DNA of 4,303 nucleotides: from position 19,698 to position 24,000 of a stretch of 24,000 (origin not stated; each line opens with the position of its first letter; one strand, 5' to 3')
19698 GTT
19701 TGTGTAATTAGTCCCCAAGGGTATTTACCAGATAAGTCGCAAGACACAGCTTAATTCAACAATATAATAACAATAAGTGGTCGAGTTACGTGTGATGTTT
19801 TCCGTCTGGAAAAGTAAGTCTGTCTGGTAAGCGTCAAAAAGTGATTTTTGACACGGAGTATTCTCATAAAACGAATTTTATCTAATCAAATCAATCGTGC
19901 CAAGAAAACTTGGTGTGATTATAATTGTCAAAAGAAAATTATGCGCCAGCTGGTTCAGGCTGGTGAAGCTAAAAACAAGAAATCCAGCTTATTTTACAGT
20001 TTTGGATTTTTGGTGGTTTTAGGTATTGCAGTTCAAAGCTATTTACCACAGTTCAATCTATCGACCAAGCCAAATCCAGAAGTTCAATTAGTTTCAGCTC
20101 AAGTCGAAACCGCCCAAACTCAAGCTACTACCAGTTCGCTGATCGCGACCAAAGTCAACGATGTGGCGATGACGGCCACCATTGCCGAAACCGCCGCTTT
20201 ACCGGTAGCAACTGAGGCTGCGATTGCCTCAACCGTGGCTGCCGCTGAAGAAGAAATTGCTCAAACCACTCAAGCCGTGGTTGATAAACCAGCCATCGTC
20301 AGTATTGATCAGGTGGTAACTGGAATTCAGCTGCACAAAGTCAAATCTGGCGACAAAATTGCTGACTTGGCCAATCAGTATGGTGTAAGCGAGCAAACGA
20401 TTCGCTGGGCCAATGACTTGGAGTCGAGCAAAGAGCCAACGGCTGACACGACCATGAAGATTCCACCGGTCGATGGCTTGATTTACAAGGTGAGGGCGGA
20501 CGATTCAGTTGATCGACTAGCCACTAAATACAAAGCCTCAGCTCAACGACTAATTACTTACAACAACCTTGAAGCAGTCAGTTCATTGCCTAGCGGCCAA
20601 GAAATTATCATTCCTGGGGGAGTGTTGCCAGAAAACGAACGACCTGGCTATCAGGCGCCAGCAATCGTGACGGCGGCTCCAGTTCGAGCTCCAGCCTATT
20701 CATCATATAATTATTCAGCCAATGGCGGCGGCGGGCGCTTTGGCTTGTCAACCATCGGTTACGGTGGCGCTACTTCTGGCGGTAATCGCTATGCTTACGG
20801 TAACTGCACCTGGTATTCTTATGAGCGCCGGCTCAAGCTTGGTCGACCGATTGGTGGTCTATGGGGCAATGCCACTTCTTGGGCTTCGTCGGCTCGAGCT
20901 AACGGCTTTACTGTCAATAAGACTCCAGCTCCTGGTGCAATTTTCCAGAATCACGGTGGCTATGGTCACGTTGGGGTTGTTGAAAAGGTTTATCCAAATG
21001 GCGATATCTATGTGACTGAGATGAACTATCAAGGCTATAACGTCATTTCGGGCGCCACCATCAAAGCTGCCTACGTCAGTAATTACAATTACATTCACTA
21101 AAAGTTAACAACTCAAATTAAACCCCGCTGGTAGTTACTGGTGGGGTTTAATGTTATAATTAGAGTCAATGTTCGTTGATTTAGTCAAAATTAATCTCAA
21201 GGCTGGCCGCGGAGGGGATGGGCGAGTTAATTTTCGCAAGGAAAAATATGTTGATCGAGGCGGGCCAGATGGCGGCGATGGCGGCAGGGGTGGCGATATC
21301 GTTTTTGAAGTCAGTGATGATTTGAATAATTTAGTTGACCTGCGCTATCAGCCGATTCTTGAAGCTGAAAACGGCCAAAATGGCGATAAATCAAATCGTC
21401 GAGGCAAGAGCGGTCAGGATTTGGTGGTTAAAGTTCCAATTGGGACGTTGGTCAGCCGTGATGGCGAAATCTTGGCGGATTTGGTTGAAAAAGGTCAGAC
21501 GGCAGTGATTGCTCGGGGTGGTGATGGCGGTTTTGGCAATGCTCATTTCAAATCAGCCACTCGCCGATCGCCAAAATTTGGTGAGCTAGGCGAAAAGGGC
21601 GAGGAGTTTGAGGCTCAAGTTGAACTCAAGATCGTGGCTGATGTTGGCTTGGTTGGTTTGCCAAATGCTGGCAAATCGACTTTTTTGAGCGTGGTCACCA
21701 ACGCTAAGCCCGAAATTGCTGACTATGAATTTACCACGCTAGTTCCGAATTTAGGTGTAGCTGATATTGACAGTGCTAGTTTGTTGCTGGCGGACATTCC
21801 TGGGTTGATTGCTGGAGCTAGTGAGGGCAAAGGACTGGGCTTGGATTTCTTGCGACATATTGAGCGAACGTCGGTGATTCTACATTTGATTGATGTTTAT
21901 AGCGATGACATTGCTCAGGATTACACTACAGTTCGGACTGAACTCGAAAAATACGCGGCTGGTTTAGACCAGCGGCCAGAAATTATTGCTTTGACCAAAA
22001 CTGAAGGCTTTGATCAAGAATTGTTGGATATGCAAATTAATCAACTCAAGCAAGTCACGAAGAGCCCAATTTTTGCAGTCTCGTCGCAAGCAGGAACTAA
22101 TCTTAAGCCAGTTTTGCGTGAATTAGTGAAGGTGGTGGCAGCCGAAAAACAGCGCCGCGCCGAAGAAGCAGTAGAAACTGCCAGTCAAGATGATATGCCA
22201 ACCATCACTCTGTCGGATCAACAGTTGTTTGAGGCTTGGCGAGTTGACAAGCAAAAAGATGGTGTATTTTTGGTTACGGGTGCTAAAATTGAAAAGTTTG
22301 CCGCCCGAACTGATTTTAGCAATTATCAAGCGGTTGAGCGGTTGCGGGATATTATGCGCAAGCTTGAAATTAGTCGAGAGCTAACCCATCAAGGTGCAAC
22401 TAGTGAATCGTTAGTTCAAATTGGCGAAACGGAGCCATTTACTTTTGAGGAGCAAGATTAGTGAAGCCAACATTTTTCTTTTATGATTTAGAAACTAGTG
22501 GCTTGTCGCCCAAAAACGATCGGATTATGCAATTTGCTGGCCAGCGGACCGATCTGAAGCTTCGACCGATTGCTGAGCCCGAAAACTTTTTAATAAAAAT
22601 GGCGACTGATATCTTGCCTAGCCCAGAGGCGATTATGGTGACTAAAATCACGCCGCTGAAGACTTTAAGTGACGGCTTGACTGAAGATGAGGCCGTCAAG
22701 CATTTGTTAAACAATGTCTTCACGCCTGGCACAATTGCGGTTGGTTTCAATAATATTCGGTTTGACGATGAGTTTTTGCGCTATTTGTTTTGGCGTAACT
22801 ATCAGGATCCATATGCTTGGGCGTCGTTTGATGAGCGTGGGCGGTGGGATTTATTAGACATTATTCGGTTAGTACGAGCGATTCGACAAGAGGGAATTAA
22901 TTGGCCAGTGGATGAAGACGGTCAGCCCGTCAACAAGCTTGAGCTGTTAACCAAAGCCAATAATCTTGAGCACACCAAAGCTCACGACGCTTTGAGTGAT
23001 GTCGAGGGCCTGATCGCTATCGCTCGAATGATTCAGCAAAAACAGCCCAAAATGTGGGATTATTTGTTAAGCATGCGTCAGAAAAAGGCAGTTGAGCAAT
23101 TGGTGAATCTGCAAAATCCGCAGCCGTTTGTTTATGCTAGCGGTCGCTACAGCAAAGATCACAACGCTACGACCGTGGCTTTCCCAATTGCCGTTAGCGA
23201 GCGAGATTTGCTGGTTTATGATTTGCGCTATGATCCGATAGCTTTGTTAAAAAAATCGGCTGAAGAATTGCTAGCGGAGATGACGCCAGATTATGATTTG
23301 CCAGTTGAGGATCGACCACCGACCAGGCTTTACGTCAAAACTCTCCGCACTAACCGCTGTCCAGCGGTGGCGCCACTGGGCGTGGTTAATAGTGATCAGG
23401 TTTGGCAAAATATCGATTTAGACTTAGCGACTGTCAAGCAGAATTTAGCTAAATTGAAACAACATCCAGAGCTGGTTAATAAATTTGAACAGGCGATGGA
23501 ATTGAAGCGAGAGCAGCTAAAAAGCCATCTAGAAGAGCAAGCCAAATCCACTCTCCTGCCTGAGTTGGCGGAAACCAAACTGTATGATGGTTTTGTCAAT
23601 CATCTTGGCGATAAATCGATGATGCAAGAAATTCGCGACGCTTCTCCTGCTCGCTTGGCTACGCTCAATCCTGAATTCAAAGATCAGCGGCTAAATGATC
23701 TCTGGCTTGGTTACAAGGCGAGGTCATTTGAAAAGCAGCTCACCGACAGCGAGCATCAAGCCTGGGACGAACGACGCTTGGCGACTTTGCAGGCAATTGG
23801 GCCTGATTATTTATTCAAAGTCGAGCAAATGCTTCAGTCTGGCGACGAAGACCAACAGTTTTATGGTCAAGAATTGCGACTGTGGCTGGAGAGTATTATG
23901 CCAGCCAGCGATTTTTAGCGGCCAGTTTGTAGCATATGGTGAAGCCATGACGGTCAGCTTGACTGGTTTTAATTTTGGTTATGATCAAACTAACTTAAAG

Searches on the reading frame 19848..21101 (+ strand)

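Call 61: search_protein_families(library=ncbifam, proteins=[window:19848-21101:+], max_evalue=0.001)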
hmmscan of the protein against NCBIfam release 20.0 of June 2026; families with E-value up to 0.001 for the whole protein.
window:19848-21101:+ (417 aa): 10 families
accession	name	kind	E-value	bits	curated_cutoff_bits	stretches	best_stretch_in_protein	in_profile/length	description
NF046104.1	PptglHdxlasePcsB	equivalog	4.6e-18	65.6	450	1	309-401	292-381/400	peptidoglycan hydrolase PcsB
NF006360.0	PRK08581.1-2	equivalog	7.1e-18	64.4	605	1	309-416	592-706/709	amidase domain-containing protein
NF006362.0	PRK08581.1-4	equivalog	2.2e-16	60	620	1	309-416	424-538/541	amidase domain-containing protein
NF006359.0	PRK08581.1-1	equivalog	2.5e-14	53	798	1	313-416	506-616/619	amidase domain-containing protein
NF050804.1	CellDivDipMCaul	equivalog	1.6e-12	47.1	900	1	88-259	241-407/634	cell division endopeptidase DipM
NF010495.0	PRK13914.1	equivalog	2e-09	37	647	1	103-194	139-233/481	invasion associated endopeptidase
NF006361.0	PRK08581.1-3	equivalog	1.2e-07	30.5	839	1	314-405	540-637/652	amidase domain-containing protein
NF008050.0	PRK10783.1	equivalog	4e-07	28.7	508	0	209-256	342-388/457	murein transglycosylase D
TIGR02907.1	spore_VI_D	equivalog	5.7e-06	26.1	169.85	1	212-256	301-344/344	stage VI sporulation protein D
NF052572.1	PtdglycHdlsScrM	equivalog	0.00011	21.4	400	1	339-395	85-147/373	peptidoglycan hydrolase ScrM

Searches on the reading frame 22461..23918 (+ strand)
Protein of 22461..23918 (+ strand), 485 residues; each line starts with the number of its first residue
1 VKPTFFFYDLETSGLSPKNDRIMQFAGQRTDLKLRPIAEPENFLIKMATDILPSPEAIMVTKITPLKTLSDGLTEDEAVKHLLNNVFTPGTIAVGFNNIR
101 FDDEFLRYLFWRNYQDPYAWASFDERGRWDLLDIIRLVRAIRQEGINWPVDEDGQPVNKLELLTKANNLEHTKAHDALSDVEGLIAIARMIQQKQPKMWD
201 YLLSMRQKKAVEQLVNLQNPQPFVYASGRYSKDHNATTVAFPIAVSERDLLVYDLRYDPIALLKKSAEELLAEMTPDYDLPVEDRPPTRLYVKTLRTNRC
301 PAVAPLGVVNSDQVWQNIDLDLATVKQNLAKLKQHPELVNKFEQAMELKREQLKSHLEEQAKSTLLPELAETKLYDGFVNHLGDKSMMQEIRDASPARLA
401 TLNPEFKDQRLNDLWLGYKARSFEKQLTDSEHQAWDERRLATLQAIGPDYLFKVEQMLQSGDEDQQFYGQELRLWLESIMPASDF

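Call 61: search_protein_families(library=ncbifam, proteins=[window:22461-23918:+], max_evalue=0.001)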
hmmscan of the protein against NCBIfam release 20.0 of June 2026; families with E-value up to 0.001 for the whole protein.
window:22461-23918:+ (485 aa): 7 families
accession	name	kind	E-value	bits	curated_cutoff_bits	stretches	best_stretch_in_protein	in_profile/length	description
NF008746.0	PRK11779.1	equivalog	3.7e-134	447.9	260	1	2-466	6-458/477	exodeoxyribonuclease I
TIGR01405.1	polC_Gram_pos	equivalog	8e-08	30.4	1043.45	1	4-121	190-299/1211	DNA polymerase III subunit alpha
NF001688.0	PRK00448.1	equivalog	8.4e-08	30.2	873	1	4-216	424-610/1445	PolC-type DNA polymerase III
NF004964.0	PRK06310.1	equivalog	2.8e-06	26.9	236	1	4-191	8-170/250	DNA polymerase III subunit epsilon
NF005836.0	PRK07740.1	equivalog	6.6e-06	25.7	261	1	6-124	62-174/244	hypothetical protein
NF006601.0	PRK09145.1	equivalog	9.7e-06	25.1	189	1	8-180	34-186/207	3'-5' exonuclease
NF003765.0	PRK05359.1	equivalog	5.3e-05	22.8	106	1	4-60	7-63/189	oligoribonuclease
